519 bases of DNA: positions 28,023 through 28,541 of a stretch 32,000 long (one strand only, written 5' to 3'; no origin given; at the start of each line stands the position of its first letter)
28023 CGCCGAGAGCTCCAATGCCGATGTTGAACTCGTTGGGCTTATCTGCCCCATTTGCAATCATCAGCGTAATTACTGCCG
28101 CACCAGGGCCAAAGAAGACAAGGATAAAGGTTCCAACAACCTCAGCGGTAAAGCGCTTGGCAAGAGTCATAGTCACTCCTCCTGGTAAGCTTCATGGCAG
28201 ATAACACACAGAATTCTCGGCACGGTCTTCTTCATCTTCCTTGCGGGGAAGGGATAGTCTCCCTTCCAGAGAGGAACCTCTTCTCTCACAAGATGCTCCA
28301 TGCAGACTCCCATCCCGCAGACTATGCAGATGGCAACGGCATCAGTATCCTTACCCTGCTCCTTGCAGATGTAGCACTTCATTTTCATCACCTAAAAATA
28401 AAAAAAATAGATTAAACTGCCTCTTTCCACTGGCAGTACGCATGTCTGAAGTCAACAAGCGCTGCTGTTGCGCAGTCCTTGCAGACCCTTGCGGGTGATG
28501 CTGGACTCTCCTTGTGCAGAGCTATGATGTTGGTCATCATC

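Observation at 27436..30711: Uncharacterised regulator / 500-aa protein / zinc-finger / aquaporin unit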

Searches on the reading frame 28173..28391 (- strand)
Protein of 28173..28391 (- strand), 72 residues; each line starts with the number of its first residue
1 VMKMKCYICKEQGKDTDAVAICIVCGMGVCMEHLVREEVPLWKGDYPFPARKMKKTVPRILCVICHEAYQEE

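Call 3: search_protein_families(library=pfam, proteins=[window:28173-28391:-], max_evalue=0.01)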
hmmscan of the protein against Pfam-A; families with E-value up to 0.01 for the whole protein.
window:28173-28391:- (72 aa): 2 families
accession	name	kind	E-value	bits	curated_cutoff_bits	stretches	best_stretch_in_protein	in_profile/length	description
PF09947.15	DUF2180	-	7.7e-40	135.3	22.2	1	4-71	1-68/68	Uncharacterized protein conserved in archaea (DUF2180)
PF23475.1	zf-Tbcl_FmdE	-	0.0076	16.2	23.2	0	61-69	9-17/35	FmdE treble clef zinc finger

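Call 4: search_protein_families(library=ncbifam, proteins=[window:28173-28391:-], max_evalue=0.01)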
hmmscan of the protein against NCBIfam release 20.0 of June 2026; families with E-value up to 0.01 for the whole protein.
window:28173-28391:- (72 aa): 0 families

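Call 8: search_solved_structures(query=window:28173-28391:-, max_evalue=10)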
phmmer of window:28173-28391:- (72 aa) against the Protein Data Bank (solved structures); distinct sequences matched with E-value up to 10: 9.
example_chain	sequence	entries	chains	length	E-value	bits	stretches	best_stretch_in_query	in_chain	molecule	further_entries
7mju_A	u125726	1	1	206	0.31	14.6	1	5-32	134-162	Histone H3.1,Protein AF-10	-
5dag_A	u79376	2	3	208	0.32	14.6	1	5-32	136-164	Protein AF-10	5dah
2ln0_A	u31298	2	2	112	0.99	13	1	5-32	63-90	Histone acetyltransferase KAT6A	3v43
9bau_A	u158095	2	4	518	1.6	12.4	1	31-64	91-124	S1_15B sulfatase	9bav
6qv5_A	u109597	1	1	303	1.6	12.4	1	20-61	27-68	CHAD domain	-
5b78_A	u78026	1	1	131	2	12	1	5-43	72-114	Histone acetyltransferase KAT6A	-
5b75_A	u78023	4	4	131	4.9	10.8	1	5-43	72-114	Histone acetyltransferase KAT6A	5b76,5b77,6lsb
4ljn_A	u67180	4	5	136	6.3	10.5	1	5-43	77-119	Histone acetyltransferase KAT6A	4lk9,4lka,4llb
2jun_A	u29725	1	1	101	8.1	10.1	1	3-58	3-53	Midline-1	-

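Call 22: find_homologous_proteins(query=window:28173-28391:-, max_evalue=0.001)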
Query window:28173-28391:- (72 aa): 57 proteins with E <= 0.001 among 57 candidates.
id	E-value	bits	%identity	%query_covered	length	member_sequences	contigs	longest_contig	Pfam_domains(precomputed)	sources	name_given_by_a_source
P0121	3.3e-40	153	97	96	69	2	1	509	PF09947.16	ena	-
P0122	7.5e-37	142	88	94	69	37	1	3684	PF09947.16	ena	-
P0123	3.6e-36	140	88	94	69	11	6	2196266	PF09947.16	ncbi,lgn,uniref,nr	ncbi:Uncharacterized conserved protein UCP037465, zinc finger protein, AF1427 [Ferroglobus placidus 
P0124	9.1e-36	139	87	94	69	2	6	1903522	PF09947.16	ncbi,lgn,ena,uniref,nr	ncbi:DUF2180 family protein [Geoglobus acetivorans]|uniref:DUF2180 family protein n=1 Tax=Geoglobus 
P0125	6.7e-34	133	82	94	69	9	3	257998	PF09947.16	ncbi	ncbi:MAG: DUF2180 family protein [Archaeoglobaceae archaeon]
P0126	8.8e-34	132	82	93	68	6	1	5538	PF09947.16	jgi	-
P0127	1.3e-33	132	82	94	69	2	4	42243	PF09947.16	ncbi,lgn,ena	-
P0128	1.3e-33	132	81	94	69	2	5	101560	PF09947.16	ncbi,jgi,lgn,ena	-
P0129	1.8e-32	128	78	94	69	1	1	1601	PF09947.16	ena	-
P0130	2.2e-32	128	76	94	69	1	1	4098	PF09947.16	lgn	-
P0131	2.9e-32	128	77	96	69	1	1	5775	PF09947.16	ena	-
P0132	8.8e-32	126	76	94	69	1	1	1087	PF09947.16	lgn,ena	-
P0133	8.9e-32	126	75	94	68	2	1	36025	PF09947.16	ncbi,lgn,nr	ncbi:MAG: DUF2180 family protein [Archaeoglobus sp.]|nr:DUF2180 family protein [Archaeoglobus sp.]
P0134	2.4e-31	125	76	94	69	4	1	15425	PF09947.16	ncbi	-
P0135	5.0e-30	120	72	94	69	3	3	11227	PF09947.16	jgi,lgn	jgi:hypothetical protein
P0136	5.7e-30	120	72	94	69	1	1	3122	PF09947.16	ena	-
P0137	1.8e-29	119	75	93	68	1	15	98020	PF09947.16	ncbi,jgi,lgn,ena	jgi:hypothetical protein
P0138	4.4e-29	117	72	94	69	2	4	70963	PF09947.16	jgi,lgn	-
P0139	9.7e-29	116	68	94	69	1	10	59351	PF09947.16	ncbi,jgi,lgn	jgi:hypothetical protein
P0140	2.5e-28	115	68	99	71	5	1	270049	PF09947.16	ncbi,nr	ncbi:hypothetical protein J2T61_000689 [Methanocalculus sp. AMF5]|nr:hypothetical protein [Methanoca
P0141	1.4e-27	113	69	94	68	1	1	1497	PF09947.16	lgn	-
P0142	1.9e-27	112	64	97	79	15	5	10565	PF09947.16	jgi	-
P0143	2.0e-27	112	66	93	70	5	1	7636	PF09947.16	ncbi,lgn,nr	ncbi:MAG: DUF2180 family protein [Methanobacteriaceae archaeon]|nr:DUF2180 family protein [Methanoba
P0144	2.9e-27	112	68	94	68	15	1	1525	PF09947.16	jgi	jgi:hypothetical protein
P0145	4.1e-27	111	67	96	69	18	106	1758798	PF09947.16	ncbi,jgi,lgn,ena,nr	ncbi:DUF2180 family protein [Methanothermobacter thermautotrophicus]|jgi:hypothetical protein|nr:MUL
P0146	6.2e-27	111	65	96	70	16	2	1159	PF09947.16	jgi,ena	jgi:hypothetical protein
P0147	8.7e-27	110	65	96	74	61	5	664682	PF09947.16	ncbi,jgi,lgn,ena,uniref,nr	ncbi:DUF2180 family protein [Methanobacterium sp.]|uniref:DUF2180 family protein n=1 Tax=Methanobact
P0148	2.8e-26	109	69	90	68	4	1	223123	PF09947.16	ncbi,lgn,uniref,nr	ncbi:zinc finger protein [Methanocalculus chunghsingensis]|uniref:Zinc finger protein n=1 Tax=Methan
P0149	1.2e-25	107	68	94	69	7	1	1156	PF09947.16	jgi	-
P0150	1.2e-25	107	66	93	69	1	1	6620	PF09947.16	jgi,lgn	jgi:hypothetical protein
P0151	1.4e-25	106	62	96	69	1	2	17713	PF09947.16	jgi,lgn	jgi:hypothetical protein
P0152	5.6e-25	104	62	96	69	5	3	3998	PF09947.16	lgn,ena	-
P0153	8.4e-25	104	60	94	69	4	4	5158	PF09947.16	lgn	-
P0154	9.0e-25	104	72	81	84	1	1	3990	PF09947.16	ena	-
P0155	1.3e-24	103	62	94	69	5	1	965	PF09947.16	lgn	-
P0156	1.7e-24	103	65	94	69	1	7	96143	PF09947.16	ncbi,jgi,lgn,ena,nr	ncbi:MAG TPA: DUF2180 family protein [Methanoregulaceae archaeon]|nr:DUF2180 family protein [Methano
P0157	2.1e-24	103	60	97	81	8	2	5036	PF09947.16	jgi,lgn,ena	-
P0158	2.4e-24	102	67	88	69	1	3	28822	PF09947.16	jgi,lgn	jgi:hypothetical protein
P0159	2.8e-24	102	62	94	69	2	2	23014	PF09947.16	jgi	jgi:hypothetical protein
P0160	3.6e-24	102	65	94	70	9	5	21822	PF09947.16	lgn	-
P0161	4.8e-24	101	61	96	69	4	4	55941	PF09947.16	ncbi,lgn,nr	ncbi:MAG: DUF2180 family protein [Methanomicrobiales archaeon]|nr:DUF2180 family protein [Methanomic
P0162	6.1e-24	101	59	96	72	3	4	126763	PF09947.16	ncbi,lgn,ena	-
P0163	6.4e-24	101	63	88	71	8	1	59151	PF09947.16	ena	-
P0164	6.7e-24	101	62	94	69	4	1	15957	PF09947.16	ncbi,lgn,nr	ncbi:MAG: DUF2180 family protein [Methanolinea sp.]|nr:DUF2180 family protein [Methanolinea sp.]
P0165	1.0e-23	100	65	96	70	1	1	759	PF09947.16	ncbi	-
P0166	3.1e-23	99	62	96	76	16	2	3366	PF09947.16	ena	-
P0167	1.3e-22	97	61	96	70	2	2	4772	PF09947.16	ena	-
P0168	3.3e-22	96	62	96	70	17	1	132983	PF09947.16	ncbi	ncbi:MAG: DUF2180 family protein [Candidatus Methanoperedens sp.]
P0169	2.2e-21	93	59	96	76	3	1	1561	PF09947.16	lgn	-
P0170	7.3e-21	91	58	96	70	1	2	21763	PF09947.16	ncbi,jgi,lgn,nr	ncbi:MAG TPA: DUF2180 family protein [Candidatus Methanoperedenaceae archaeon]|nr:DUF2180 family pro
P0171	1.9e-20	90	86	61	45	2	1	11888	PF09947.16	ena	-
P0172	7.5e-19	85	59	81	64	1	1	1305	PF09947.16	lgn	-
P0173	2.3e-17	80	51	96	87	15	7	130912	PF09947.16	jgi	jgi:hypothetical protein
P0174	1.2e-16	78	50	96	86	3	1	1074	PF09947.16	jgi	jgi:hypothetical protein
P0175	2.3e-15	74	58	90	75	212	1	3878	PF09947.16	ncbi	-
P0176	1.6e-14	71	46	96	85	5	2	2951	PF09947.16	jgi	jgi:hypothetical protein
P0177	9.8e-13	66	63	60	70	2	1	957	PF09947.16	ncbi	-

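Call 47: find_related_loci(query=A2, collection=metagenome_contigs, flank=4000)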
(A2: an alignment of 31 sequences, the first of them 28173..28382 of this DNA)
Query A2 (69 aa) in metagenome_contigs; peptide patterns used: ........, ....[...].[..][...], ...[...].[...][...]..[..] (x = any residue, [..] = any of these).
600 stretches matched a pattern (row limit reached: there are more); 524 encode a relative of the query (tblastn E <= 1e-3); the best 80 are kept; 80 distinct loci.
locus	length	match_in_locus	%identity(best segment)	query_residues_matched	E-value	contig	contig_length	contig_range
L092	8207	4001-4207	96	1-69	5e-42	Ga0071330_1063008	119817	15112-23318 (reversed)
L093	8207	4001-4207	96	1-69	5e-42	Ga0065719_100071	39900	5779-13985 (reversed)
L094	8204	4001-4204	85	1-68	3e-38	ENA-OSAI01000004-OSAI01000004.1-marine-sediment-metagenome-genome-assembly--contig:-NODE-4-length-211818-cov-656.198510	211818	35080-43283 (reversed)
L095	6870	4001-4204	84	1-68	8e-38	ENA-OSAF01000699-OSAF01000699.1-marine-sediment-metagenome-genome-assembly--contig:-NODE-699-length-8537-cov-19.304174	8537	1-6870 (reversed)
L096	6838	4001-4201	85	1-67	2e-36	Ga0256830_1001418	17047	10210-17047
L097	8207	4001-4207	77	1-69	1e-35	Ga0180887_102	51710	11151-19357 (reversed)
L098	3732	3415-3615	81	1-67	5e-35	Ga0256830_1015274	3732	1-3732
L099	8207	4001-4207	72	1-69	3e-34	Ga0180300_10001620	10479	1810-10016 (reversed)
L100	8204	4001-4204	76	1-68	3e-33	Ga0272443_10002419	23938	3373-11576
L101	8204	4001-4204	76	1-68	2e-33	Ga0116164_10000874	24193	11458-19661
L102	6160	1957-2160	72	1-68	8e-33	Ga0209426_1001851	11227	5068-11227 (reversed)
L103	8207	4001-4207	70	1-69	1e-31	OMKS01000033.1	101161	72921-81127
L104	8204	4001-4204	68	1-68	2e-31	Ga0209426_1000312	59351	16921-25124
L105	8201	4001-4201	69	1-67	8e-31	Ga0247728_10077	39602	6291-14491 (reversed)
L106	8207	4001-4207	67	1-69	1e-30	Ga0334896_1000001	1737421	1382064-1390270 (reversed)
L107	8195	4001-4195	66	1-65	2e-30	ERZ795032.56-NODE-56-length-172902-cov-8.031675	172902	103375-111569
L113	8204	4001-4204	69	1-68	3e-30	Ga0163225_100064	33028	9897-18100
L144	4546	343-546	63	1-68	1e-28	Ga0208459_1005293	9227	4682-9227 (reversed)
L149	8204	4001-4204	63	1-68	1e-28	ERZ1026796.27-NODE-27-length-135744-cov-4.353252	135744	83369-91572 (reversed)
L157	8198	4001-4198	64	3-68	5e-28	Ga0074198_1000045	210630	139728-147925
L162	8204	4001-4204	65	1-68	6e-28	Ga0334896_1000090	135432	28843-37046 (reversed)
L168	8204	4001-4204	65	1-68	7e-28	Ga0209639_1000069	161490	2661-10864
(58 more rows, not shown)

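Call 69: predict_structure(alignment_id=A2)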
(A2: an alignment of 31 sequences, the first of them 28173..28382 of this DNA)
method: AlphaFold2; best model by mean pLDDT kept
length: 69 residues; sequences in the alignment: 31
mean_pLDDT: 92.0   pTM: 0.70
mean pLDDT of the five models: 92.0, 90.3, 89.3, 88.4, 86.9
residues with pLDDT >= 90: 51; 70-90: 17; 50-70: 1; < 50: 0
segments of 3 or more residues with pLDDT < 50: none
pLDDT, mean of each block of 10 residues (from residue 1): 96 96 96 92 81 94 88
secondary structure, 60 per line:
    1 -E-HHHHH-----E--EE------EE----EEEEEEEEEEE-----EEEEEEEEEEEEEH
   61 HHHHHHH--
elements in order: H4-8 E31-41 E47-59 H60-67

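Call 72: fold_search(model_id=the predicted structure, library=pdb)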
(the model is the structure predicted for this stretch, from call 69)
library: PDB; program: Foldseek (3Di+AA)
matches with E <= 10: 358; with E <= 0.001: 0
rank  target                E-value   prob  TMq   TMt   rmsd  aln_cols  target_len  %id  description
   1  7osm_eS26             2.8e-01  0.96  0.51  0.39   5.0        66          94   12  Intermediate translocation complex of 80 S.cerevisiae ribosome with eEF2 and ligands (released 2021-12-08)
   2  9cpa_b                3.6e-01  0.96  0.52  0.35   4.9        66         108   14  Structure of a Mammalian DHX29-bound 43S Pre-initiation Complex (released 2025-07-23)
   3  7pzy_W                4.0e-01  0.77  0.40  0.34   4.2        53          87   11  Structure of the vacant Candida albicans 80S ribosome (released 2022-05-18)
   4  6w2s_W                4.6e-01  0.69  0.42  0.37   3.9        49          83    8  Structure of the Cricket Paralysis Virus 5-UTR IRES (CrPV 5-UTR-IRES) bound to the small ribosomal subunit in the open (released 2020-04-22)
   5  9ndp_HH               4.8e-01  0.41  0.41  0.36   7.8        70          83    7  Structure of stalled ribosome and nascent chain in complex with NMT2 and NAC (released 2025-09-10)
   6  4v6w_AV               5.1e-01  0.69  0.42  0.37   4.1        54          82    9  Structure of the D. melanogaster 80S ribosome (released 2014-07-09)
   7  7olc_SV               5.5e-01  0.66  0.42  0.36   4.4        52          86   10  Thermophilic eukaryotic 80S ribosome at idle POST state (released 2022-01-26)
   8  8r6f_V                6.2e-01  0.41  0.42  0.37   7.8        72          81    7  CryoEM structure of wheat 40S ribosomal subunit, body domain (released 2023-12-27)
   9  5aj0_BV               7.0e-01  0.66  0.43  0.38   4.2        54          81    9  Cryo electron microscopy of actively translating human polysomes (POST state). (released 2015-05-20)
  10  9bh5_AV               7.0e-01  0.60  0.44  0.39   4.0        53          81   11  High-resolution C. elegans 80S ribosome structure - class 1 (released 2024-09-04)
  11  7o7y_Au               7.4e-01  0.60  0.44  0.38   4.0        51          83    8  Rabbit 80S ribosome stalled close to the mutated SARS-CoV-2 slippery site by a pseudoknot (high resolution) (released 2021-06-02)
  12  8c01_a                7.4e-01  0.57  0.39  0.34   4.6        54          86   13  Enp1TAP_A population of yeast small ribosomal subunit precursors (released 2022-12-28)
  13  9qqa_Au               7.8e-01  0.57  0.44  0.38   4.0        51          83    8  Ternary complex of translating ribosome, NAC and NMT1 (released 2025-07-16)
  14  7oyc_V2               7.8e-01  0.54  0.42  0.37   3.8        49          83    8  Cryo-EM structure of the Xenopus egg 80S ribosome (released 2022-07-20)
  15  8auv_G                7.8e-01  0.38  0.42  0.37   8.2        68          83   10  Cryo-EM structure of the plant 40S subunit (released 2023-06-07)
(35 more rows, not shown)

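Call 83: find_encoding_contigs(protein=P0173, flank=5000, max_places=2)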
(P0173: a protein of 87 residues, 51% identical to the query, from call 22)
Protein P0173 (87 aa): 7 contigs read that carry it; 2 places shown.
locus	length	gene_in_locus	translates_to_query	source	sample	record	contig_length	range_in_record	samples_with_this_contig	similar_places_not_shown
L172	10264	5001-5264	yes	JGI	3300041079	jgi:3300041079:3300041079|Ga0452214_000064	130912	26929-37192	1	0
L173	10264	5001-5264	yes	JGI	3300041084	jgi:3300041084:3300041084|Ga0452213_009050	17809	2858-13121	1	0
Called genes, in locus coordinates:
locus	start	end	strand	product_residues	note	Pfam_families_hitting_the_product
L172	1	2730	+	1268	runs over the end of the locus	PF07705:CARDB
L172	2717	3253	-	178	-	PF02677:QueH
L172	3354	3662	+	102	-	-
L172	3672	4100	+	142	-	PF13527:Acetyltransf_9 (faint), PF00583:Acetyltransf_1, PF13673:Acetyltransf_10, PF13508:Acetyltransf_7, PF08445:FR47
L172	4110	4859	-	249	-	PF09754:PAC2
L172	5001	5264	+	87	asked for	PF09947:DUF2180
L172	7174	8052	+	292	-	-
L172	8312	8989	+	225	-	PF12844:HTH_19 (weak), PF13560:HTH_31, PF01381:HTH_3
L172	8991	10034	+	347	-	PF01154:HMG_CoA_synt_N, PF08541:ACP_syn_III_C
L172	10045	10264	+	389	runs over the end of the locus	PF00108:Thiolase_N, PF22691:Thiolase_C_1, PF02803:Thiolase_C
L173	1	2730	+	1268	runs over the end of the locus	PF07705:CARDB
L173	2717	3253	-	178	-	PF02677:QueH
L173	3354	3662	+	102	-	-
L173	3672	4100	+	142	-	PF13527:Acetyltransf_9 (faint), PF00583:Acetyltransf_1, PF13673:Acetyltransf_10, PF13508:Acetyltransf_7, PF08445:FR47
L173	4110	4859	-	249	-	PF09754:PAC2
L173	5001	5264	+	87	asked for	PF09947:DUF2180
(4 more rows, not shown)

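Call 84: find_encoding_contigs(protein=P0175, flank=5000, max_places=2)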
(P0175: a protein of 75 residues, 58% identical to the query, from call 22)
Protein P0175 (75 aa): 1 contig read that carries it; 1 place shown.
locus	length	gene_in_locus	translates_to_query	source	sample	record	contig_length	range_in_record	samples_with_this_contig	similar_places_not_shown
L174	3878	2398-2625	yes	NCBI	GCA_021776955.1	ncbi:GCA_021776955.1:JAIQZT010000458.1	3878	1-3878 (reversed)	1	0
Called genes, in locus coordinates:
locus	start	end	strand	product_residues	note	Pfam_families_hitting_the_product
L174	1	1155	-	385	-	?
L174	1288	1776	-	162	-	PF02915:Rubrerythrin, PF09537:DUF2383 (faint), PF22277:EncFtn-like (faint)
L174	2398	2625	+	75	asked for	PF09947:DUF2180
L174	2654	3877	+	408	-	?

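Call 85: search_protein_families(library=pfam, proteins=[L174:2654-3877:+, L174:1-1155:-], max_evalue=0.01)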
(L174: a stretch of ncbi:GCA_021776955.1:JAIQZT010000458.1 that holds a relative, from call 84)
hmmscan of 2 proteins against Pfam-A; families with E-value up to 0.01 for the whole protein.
L174:2654-3877:+ (408 aa): 0 families

L174:1-1155:- (385 aa): 5 families
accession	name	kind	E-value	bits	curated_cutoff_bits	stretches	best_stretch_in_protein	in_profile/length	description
PF00208.27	ELFV_dehydrog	-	3.7e-75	253.2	23.4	1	177-384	1-216/241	Glutamate/Leucine/Phenylalanine/Valine dehydrogenase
PF02812.23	ELFV_dehydrog_N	-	1.4e-54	183.7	25.3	1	31-158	1-128/129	Glu/Leu/Phe/Val dehydrogenase, dimerisation domain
PF02826.25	2-Hacid_dh_C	-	0.00014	21.7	25.1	1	197-254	26-85/178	D-isomer specific 2-hydroxyacid dehydrogenase, NAD binding domain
PF02558.23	ApbA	-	0.0013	18.8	22.2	1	210-267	1-61/150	Ketopantoate reductase PanE/ApbA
PF05088.18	Bac_GDH_CD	-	0.0062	15.5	22.8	0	296-348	395-447/497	Bacterial NAD-glutamate dehydrogenase, catalytic domain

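Call 99: search_protein_families(library=pfam, proteins=[L107:639-1556:-, L162:5706-6671:-, L157:5347-5637:+, L168:1302-1892:-, L113:1356-2138:-, L149:1746-2078:+, L144:1640-3139:+, L096:1167-1577:-], max_evalue=0.001)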
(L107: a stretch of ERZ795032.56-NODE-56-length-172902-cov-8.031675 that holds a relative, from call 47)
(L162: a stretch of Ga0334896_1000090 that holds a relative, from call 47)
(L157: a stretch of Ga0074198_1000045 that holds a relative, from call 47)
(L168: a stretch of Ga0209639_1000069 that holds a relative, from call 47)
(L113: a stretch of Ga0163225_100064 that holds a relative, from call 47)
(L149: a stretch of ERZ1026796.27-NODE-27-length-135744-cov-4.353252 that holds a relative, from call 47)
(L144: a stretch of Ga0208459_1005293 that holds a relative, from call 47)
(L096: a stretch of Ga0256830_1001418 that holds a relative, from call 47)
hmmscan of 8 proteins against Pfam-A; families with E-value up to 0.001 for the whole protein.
L107:639-1556:- (305 aa): 3 families
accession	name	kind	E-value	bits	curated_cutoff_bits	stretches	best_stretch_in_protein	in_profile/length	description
PF13537.11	GATase_7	-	1.6e-16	60.9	25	1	171-284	15-122/123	Glutamine amidotransferase domain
PF13522.11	GATase_6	-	1.6e-16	60.9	27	1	150-279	11-130/130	Glutamine amidotransferase domain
PF00310.26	GATase_2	-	0.00094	18.5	19.9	0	150-190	204-237/420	Glutamine amidotransferases class-II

L162:5706-6671:- (321 aa): 4 families
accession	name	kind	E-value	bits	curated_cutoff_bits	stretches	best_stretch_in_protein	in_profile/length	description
PF00056.29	Ldh_1_N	-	1e-37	129.7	27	1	1-144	1-141/141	lactate/malate dehydrogenase, NAD binding domain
PF02866.23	Ldh_1_C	-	6.6e-32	111.3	22.6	1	148-311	2-172/174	lactate/malate dehydrogenase, alpha/beta C-terminal domain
PF02056.22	Glyco_hydro_4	-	0.00017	21.6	23.2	0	99-147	122-168/183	Family 4 glycosyl hydrolase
PF01118.30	Semialdhyde_dh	-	0.00021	22.1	26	1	2-78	1-72/121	Semialdehyde dehydrogenase, NAD binding domain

L157:5347-5637:+ (96 aa): 0 families

L168:1302-1892:- (196 aa): 3 families
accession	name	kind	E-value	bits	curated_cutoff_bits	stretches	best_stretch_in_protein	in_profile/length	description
PF01174.25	SNO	-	1.8e-48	165.4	27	1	8-191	1-186/188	SNO glutamine amidotransferase family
PF00117.34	GATase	-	6.3e-08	33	22.8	1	23-191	14-187/190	Glutamine amidotransferase class-I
PF07685.20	GATase_3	-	6.4e-07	29.6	27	1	37-110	38-117/196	CobB/CobQ-like glutamine amidotransferase domain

L113:1356-2138:- (260 aa): 1 family
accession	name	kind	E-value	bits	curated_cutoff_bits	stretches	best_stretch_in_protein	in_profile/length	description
PF00072.30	Response_reg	-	3.4e-20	72.7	30.2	1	6-116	1-110/111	Response regulator receiver domain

L149:1746-2078:+ (110 aa): 0 families

L144:1640-3139:+ (499 aa): 0 families

L096:1167-1577:- (136 aa): 1 family
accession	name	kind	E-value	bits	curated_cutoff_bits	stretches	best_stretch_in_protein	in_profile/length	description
PF02036.22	SCP2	-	2.2e-12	47.6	21.3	1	17-119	5-100/101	SCP-2 sterol transfer family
